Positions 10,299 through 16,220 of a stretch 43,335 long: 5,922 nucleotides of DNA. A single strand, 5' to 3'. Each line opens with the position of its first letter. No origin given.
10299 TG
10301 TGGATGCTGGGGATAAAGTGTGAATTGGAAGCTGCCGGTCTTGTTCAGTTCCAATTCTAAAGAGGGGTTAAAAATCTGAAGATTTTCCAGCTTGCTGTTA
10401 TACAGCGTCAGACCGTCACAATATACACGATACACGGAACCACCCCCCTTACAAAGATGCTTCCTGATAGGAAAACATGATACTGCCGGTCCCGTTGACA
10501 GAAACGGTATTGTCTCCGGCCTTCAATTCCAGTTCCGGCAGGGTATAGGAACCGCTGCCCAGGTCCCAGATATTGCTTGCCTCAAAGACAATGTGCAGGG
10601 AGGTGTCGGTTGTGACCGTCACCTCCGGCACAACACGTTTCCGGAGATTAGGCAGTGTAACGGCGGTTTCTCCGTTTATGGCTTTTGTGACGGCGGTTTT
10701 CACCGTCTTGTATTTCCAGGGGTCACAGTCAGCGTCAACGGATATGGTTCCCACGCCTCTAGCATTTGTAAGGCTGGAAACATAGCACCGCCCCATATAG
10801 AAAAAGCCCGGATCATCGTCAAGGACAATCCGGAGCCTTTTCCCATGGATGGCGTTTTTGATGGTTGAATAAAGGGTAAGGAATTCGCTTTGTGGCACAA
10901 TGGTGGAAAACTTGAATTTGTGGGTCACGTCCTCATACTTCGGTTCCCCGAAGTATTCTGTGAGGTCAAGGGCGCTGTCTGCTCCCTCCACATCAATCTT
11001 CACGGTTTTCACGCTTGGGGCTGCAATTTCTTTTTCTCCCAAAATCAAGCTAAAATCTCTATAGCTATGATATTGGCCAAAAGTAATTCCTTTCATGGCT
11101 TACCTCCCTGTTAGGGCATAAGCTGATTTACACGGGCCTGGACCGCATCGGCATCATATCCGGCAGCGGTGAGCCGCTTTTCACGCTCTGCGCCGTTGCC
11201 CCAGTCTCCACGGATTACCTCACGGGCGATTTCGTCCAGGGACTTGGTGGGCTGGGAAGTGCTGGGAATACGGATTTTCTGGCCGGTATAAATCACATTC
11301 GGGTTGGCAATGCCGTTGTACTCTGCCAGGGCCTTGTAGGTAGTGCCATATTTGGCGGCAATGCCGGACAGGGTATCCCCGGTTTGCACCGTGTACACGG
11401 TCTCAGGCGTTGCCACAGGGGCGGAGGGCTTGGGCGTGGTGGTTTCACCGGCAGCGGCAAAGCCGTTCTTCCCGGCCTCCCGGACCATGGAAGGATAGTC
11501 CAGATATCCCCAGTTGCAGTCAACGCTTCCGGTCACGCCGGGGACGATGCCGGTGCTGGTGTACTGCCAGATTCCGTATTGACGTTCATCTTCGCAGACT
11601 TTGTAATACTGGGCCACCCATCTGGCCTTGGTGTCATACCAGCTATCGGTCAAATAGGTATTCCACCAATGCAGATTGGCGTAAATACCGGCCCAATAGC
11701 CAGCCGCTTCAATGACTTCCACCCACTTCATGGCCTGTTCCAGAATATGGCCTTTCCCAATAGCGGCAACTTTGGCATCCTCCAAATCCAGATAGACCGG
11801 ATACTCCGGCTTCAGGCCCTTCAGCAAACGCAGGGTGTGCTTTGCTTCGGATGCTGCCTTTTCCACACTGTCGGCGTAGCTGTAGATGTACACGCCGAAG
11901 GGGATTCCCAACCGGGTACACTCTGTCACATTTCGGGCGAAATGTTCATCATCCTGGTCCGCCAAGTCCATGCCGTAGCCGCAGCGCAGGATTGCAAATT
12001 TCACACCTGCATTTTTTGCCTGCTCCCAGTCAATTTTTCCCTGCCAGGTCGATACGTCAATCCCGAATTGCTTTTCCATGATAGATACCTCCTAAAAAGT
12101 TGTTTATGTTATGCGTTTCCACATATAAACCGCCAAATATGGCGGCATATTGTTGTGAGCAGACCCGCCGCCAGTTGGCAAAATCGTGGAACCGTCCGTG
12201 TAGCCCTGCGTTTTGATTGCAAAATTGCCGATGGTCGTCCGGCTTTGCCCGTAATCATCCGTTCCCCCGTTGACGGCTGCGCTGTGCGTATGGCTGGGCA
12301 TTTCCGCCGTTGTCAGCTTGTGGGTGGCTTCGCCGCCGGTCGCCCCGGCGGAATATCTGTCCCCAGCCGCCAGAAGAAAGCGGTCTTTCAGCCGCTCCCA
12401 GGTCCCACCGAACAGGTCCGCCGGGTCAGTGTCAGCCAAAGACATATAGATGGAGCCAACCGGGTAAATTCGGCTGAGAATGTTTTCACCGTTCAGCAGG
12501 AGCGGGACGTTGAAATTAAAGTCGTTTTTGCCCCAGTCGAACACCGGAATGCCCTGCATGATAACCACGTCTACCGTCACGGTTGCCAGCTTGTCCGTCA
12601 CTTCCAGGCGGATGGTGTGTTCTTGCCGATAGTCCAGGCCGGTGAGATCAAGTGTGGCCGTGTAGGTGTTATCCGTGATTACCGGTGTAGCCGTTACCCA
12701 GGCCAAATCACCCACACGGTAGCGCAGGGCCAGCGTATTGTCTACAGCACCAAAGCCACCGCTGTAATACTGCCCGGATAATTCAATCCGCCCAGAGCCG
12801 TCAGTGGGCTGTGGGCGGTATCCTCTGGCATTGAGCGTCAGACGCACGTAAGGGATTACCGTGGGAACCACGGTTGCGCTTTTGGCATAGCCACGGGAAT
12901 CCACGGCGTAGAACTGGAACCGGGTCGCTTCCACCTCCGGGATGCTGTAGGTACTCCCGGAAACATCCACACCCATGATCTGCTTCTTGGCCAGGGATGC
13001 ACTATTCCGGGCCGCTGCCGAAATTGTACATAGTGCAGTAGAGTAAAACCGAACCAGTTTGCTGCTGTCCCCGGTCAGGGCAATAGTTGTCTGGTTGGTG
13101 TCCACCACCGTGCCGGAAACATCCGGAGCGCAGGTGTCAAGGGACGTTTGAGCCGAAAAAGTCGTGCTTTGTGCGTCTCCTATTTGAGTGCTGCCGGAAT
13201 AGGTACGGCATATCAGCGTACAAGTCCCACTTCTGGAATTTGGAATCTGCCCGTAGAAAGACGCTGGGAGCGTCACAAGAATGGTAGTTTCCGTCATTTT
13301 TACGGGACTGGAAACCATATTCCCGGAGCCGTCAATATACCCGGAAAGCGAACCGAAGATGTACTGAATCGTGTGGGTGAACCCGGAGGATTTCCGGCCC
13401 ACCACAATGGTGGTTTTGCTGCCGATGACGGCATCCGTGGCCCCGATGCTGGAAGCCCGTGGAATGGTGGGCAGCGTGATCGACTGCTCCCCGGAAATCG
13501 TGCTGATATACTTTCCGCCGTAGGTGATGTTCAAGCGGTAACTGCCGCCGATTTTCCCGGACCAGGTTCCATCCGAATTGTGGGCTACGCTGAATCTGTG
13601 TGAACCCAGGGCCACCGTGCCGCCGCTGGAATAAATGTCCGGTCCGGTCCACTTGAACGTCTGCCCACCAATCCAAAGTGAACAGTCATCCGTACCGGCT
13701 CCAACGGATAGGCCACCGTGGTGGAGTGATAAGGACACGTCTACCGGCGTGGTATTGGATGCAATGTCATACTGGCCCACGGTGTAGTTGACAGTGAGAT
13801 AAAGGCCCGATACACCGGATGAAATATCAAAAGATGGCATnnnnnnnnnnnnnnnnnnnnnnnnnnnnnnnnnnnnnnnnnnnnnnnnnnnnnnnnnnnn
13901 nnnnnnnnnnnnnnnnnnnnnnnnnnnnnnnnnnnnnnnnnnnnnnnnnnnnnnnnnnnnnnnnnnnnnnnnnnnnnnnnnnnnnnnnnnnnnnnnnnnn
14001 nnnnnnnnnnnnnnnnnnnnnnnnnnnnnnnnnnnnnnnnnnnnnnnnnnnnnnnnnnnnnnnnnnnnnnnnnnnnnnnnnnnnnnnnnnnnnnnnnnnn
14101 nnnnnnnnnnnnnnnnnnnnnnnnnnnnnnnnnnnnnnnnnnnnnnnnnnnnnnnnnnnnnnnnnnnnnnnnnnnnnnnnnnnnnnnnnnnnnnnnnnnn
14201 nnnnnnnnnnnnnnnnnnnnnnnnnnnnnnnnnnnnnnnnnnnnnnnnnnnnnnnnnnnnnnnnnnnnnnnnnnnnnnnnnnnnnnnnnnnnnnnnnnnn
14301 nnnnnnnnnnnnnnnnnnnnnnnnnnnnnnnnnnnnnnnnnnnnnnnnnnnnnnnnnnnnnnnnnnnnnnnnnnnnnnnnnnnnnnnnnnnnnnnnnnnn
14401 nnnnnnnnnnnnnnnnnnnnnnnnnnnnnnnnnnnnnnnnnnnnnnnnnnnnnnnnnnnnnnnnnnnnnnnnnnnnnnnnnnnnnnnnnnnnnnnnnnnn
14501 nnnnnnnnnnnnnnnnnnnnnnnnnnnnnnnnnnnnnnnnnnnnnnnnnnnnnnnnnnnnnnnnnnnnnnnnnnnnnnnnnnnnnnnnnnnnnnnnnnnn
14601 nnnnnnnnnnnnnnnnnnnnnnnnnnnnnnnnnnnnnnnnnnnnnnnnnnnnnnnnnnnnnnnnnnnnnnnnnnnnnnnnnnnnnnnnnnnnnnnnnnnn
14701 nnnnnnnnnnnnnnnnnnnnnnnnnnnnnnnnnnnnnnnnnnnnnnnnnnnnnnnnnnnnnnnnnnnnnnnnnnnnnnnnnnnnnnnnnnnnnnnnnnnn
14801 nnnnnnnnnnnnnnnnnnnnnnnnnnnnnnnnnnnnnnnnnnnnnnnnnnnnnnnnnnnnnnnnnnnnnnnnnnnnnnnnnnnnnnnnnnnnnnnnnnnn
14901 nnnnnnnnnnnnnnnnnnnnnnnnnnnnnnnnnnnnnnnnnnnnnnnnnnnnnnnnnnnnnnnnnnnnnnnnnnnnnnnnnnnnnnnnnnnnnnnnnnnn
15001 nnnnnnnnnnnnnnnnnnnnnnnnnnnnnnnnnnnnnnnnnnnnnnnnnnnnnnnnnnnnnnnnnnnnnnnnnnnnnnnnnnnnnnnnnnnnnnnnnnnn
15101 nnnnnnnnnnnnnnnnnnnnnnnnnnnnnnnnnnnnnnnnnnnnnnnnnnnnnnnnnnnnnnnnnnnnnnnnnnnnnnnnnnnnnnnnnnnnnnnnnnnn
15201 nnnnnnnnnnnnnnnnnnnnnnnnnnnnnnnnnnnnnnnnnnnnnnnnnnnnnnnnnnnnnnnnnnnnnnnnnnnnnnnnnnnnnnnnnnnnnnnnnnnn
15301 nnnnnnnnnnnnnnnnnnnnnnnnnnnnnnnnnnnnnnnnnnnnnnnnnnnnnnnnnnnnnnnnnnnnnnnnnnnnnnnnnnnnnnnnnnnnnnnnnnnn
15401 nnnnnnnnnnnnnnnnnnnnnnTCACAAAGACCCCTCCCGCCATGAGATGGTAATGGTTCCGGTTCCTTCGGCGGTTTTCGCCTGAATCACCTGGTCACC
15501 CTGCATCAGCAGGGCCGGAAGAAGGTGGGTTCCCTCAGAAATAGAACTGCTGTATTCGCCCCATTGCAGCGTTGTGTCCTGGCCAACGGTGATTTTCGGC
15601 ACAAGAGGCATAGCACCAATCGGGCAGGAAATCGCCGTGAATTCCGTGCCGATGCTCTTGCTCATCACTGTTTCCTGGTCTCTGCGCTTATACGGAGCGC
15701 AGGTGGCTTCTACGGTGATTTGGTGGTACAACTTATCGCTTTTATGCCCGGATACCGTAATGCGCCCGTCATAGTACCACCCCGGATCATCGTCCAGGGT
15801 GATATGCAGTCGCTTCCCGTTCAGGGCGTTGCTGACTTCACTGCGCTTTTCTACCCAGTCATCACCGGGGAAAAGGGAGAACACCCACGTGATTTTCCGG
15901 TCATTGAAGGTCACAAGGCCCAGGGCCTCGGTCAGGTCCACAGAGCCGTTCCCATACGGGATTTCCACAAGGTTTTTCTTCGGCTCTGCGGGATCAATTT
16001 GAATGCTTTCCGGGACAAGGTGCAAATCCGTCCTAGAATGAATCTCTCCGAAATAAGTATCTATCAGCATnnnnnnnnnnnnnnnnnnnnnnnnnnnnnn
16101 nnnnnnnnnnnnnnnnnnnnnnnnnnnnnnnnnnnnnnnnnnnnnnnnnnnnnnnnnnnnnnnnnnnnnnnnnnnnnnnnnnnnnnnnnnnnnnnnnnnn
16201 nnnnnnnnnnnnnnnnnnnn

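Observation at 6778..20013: Two tape-measure genes and two complete, diverged Dit-Tal-RBP tail-tip cassettes in one siphovirus genome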

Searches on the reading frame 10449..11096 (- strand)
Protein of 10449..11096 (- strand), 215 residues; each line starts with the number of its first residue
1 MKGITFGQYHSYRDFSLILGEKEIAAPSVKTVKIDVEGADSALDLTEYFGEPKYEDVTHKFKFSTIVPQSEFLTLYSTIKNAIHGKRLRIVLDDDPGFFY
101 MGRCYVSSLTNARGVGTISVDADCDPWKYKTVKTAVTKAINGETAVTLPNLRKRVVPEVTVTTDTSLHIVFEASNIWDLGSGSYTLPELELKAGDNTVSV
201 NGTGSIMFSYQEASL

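Call 4: search_protein_families(library=pfam, proteins=[window:10449-11096:-], max_evalue=0.01)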
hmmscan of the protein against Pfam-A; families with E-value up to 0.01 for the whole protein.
window:10449-11096:- (215 aa): 0 families

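Call 5: search_protein_families(library=phrogs, proteins=[window:10449-11096:-], max_evalue=0.001)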
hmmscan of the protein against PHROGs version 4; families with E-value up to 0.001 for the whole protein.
window:10449-11096:- (215 aa): 1 family
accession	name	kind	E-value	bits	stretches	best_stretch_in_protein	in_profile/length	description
phrog_33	-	tail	8.1e-17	62.5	1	4-211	39-274/651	distal tail protein Dit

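Call 48: search_solved_structures(query=window:10449-11096:-, max_evalue=1)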
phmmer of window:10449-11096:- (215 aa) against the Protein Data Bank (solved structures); distinct sequences matched with E-value up to 1: 0.

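Call 65: find_homologous_proteins(query=window:10449-11096:-, max_evalue=0.00001)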
Query window:10449-11096:- (215 aa): 1110 proteins with E <= 0.00001 among 1406 candidates; the best 120 are listed.
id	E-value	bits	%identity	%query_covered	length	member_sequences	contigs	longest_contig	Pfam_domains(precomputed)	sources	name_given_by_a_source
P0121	4.1e-136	469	98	100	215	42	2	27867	-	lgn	-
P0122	4.9e-123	426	87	100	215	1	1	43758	-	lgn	-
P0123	3.2e-115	401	80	100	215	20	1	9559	-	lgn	-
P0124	2.1e-114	398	79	100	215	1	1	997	-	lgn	-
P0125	8.9e-111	386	78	100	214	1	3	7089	-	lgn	-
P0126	3.8e-110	384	78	100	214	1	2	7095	-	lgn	-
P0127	6.0e-110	384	78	100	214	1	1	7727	-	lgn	-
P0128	8.6e-110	383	77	100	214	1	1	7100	-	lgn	-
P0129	1.9e-109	382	76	100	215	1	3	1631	-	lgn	-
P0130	3.1e-109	381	77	100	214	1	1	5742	-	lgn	-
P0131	4.9e-108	377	74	100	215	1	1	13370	-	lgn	-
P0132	5.1e-108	377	75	100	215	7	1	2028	-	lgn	-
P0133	7.1e-108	377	75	100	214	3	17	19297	-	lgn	-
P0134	9.3e-108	377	74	100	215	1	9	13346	-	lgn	-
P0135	3.5e-107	375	74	100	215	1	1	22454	-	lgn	-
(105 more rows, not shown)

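Call 71: predict_structure(alignment_id=A3)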
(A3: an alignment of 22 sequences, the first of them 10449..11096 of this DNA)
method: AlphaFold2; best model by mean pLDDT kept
length: 215 residues; sequences in the alignment: 22
mean_pLDDT: 78.9   pTM: 0.58
mean pLDDT of the five models: 78.9, 78.7, 78.4, 78.0, 77.7
residues with pLDDT >= 90: 52; 70-90: 109; 50-70: 44; < 50: 10
segments of 3 or more residues with pLDDT < 50: 28-30
pLDDT, mean of each block of 10 residues (from residue 1): 75 86 63 58 53 62 87 88 88 72 87 83 78 84 90 80 91 78 86 87 92 55
secondary structure, 60 per line:
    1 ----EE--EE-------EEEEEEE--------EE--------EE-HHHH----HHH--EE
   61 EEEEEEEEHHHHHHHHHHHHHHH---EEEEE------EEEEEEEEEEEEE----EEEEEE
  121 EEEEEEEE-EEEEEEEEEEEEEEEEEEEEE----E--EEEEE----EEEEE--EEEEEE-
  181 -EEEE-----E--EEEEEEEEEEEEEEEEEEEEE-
elements in order: E18-24 H46-49 E59-68 H69-83 E87-91 E98-110 E115-128 E130-150 E158-162 E167-171 E174-179 E182-185 E194-214

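Call 73: fold_search(model_id=the predicted structure, library=pdb)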
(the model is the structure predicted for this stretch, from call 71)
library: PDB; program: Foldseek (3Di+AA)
matches with E <= 10: 803; with E <= 0.001: 10
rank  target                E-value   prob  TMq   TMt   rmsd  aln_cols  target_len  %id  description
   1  2x8k_C                1.1e-08  1.00  0.38  0.35  14.6       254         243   16  Crystal Structure of SPP1 Dit (gp 19.1) Protein, a Paradigm of Hub Adsorption Apparatus in Gram-positive Infecting Pha (released 2010-09-15)
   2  9m8o_G                3.5e-08  1.00  0.40  0.35  14.9       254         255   14  Cryo-EM structure of bacteriophage NF5 baseplate (released 2025-12-17)
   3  9j1k_K                4.3e-08  1.00  0.41  0.34  14.8       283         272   12  Tip region of monocin (released 2025-01-08)
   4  2x8k_A                4.6e-08  1.00  0.38  0.34  14.8       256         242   13  Crystal Structure of SPP1 Dit (gp 19.1) Protein, a Paradigm of Hub Adsorption Apparatus in Gram-positive Infecting Pha (released 2010-09-15)
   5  9m8o_I                6.3e-08  1.00  0.38  0.33  14.9       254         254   14  Cryo-EM structure of bacteriophage NF5 baseplate (released 2025-12-17)
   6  9m8o_J                1.4e-07  1.00  0.39  0.35  15.3       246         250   14  Cryo-EM structure of bacteriophage NF5 baseplate (released 2025-12-17)
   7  4v96_AS               3.9e-06  1.00  0.39  0.35  14.9       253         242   12  The structure of a 1.8 MDa viral genome injection device suggests alternative infection mechanisms (released 2014-07-09)
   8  4v96_AV               7.0e-06  1.00  0.39  0.36  15.0       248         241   13  The structure of a 1.8 MDa viral genome injection device suggests alternative infection mechanisms (released 2014-07-09)
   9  6v8i_AC               1.1e-05  1.00  0.34  0.25  16.6       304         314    8  Composite atomic model of the Staphylococcus aureus phage 80alpha baseplate (released 2020-03-04)
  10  2wzp_P                1.7e-04  0.98  0.25  0.20  14.2       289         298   11  Structures of Lactococcal Phage p2 Baseplate Shed Light on a Novel Mechanism of Host Attachment and Activation in Siph (released 2010-02-16)
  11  9g8s_S                5.7e-03  1.00  0.31  0.34   6.0       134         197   12  C3 reconstruction of extended phiCD508 needle (released 2025-04-09)
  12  1yll_D                8.3e-03  0.95  0.29  0.32  19.7       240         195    7  Crystal Structure of the Conserved Protein of Unknown Function PA5104 from Pseudomonas aeruginosa PAO1 (released 2005-03-01)
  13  4qaw_D                8.3e-03  0.84  0.27  0.13  12.7       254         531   11  Structure of modular Xyn30D from Paenibacillus barcinonensis (released 2014-10-08)
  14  7t4f_A                8.3e-03  0.69  0.24  0.22   9.8       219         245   14  Structure of bacteriophage lambda tube protein V in C3 (released 2023-06-14)
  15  9ki1_0                9.7e-03  1.00  0.36  0.19   5.0       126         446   13  Baseplate structure of Escherichia phage Mu (released 2025-02-12)
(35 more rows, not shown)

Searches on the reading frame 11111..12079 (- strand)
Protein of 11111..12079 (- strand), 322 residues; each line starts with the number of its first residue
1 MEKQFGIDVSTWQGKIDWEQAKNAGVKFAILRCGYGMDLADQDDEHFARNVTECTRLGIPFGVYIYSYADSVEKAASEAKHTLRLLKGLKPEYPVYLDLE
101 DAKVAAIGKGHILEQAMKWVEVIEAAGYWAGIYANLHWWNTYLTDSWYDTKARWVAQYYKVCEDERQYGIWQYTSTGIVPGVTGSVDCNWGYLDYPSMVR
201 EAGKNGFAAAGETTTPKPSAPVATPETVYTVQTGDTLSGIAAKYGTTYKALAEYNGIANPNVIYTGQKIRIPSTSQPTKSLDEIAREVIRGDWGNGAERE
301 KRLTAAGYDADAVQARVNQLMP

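Call 4: search_protein_families(library=pfam, proteins=[window:11111-12079:-], max_evalue=0.01)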
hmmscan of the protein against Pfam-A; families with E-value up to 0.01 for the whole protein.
window:11111-12079:- (322 aa): 5 families
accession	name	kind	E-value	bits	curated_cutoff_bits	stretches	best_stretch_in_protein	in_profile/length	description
PF01183.26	Glyco_hydro_25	-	7.5e-27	95.2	27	1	7-182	1-180/180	Glycosyl hydrolases family 25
PF08230.16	CW_7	-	4.9e-21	74.6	25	1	282-321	1-40/40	CW_7 repeat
PF01476.26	LysM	-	5.9e-19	68.2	20.9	1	229-272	1-43/43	LysM domain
PF23473.1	LysM3_LYK4_5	-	0.004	17.6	29.3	1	229-264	5-39/48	LYK4/5 LysM3 domain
PF23577.1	LysM_RLK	-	0.0094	16.4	27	0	229-257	3-31/44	LysM domain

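Call 5: search_protein_families(library=phrogs, proteins=[window:11111-12079:-], max_evalue=0.001)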
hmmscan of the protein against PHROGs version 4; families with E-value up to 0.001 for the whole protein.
window:11111-12079:- (322 aa): 24 families
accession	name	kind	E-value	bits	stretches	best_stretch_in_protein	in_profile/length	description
phrog_291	-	lysis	1.2e-59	203.5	2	4-197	113-312/509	endolysin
phrog_6219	-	lysis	1e-27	98.6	1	6-319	4-323/326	endolysin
phrog_6745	-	lysis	9.2e-27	94.9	1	2-160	2-156/396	endolysin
phrog_7698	-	lysis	2.3e-20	74.6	1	239-321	229-314/316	endolysin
phrog_380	-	lysis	6.3e-16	59.3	1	210-282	170-245/309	endolysin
phrog_4602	-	other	1.7e-15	58.5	1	223-279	31-87/220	transglycosylase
phrog_5182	-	lysis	1.3e-13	52.3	1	190-280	172-273/321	endolysin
phrog_7348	-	lysis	9.6e-13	46.9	1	223-278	2101-2156/2564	endolysin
phrog_16241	-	lysis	1.1e-12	49.1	1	273-319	241-288/290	endolysin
phrog_3084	-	lysis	1.5e-10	41.7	1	2-190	157-352/468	endolysin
phrog_28394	-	unknown function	2.1e-10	41.2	1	217-280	55-120/303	-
phrog_2742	-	lysis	4.4e-09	37.2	1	222-275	261-314/318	endolysin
phrog_14642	-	lysis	2.8e-08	34.5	1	220-279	20-78/215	endolysin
phrog_9611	-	lysis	1.3e-07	32.5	1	215-273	174-225/246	endolysin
phrog_2940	-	unknown function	2.2e-07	30.6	1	202-277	782-863/1279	-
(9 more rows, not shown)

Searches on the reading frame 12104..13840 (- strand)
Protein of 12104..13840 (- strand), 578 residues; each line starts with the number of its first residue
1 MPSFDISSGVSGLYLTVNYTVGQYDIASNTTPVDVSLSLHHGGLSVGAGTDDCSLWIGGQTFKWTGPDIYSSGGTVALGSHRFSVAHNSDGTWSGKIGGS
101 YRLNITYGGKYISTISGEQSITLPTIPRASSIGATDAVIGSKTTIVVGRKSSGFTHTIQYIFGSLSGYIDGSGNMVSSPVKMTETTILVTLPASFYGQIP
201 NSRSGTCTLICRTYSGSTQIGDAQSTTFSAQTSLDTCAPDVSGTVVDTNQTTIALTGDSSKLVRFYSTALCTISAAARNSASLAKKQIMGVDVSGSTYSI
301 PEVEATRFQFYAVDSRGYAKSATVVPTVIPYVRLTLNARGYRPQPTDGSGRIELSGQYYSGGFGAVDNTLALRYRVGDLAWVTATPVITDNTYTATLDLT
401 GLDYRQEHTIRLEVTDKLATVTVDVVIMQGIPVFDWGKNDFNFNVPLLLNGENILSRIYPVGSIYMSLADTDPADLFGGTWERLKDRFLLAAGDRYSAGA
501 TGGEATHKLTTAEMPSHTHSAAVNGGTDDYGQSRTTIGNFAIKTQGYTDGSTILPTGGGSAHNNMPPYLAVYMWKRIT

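Call 4: search_protein_families(library=pfam, proteins=[window:12104-13840:-], max_evalue=0.01)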
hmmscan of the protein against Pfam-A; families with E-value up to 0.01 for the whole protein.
window:12104-13840:- (578 aa): 2 families
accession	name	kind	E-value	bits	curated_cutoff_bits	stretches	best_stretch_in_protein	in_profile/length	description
PF05895.17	DUF859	-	1.3e-32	113.7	28.8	1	15-280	16-267/626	Siphovirus protein of unknown function (DUF859)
PF21939.1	Gp10_C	-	3e-22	80.5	27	1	455-577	2-139/139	Baseplate structural protein Gp10, C-terminal domain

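Call 5: search_protein_families(library=phrogs, proteins=[window:12104-13840:-], max_evalue=0.001)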
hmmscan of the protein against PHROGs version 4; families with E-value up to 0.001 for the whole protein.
window:12104-13840:- (578 aa): 9 families
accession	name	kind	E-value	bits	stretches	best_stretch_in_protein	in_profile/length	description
phrog_372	-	tail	4.6e-67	228.3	1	9-439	10-452/743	tail protein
phrog_18627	-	tail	7.3e-29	102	1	20-282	19-271/317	tail protein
phrog_24267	-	unknown function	1.1e-25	91.8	1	443-577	128-265/266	-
phrog_6465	-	tail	8.7e-19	69.2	1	452-577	112-280/281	tail protein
phrog_5717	-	tail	1.6e-16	60.8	1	452-577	996-1149/1150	tail protein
phrog_8763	-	tail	8.2e-13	48.4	1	494-573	641-744/1024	tail protein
phrog_8469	-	tail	2.1e-10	41.4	1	484-525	160-201/303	tail fiber protein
phrog_9116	-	tail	1.1e-06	28.7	1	498-571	132-205/455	tail protein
phrog_4277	-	tail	8.3e-05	22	1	455-536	586-672/780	tail fiber protein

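Call 47: search_solved_structures(query=window:12104-13840:-, max_evalue=0.01)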
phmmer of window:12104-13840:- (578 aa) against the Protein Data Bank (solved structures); distinct sequences matched with E-value up to 0.01: 0.

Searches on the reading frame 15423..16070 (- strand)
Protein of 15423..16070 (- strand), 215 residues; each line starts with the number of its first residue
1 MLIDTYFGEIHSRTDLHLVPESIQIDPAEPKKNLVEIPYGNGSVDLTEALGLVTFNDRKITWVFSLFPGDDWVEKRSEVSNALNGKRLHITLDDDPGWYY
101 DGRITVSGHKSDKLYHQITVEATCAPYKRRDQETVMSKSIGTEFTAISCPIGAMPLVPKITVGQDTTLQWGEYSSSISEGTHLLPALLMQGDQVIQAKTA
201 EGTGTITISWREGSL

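Call 4: search_protein_families(library=pfam, proteins=[window:15423-16070:-], max_evalue=0.01)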
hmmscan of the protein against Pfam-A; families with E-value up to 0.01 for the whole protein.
window:15423-16070:- (215 aa): 0 families

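Call 5: search_protein_families(library=phrogs, proteins=[window:15423-16070:-], max_evalue=0.001)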
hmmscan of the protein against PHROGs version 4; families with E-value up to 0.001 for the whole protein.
window:15423-16070:- (215 aa): 1 family
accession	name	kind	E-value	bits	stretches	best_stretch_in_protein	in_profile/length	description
phrog_33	-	tail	7.8e-16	59.2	1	6-161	41-197/651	distal tail protein Dit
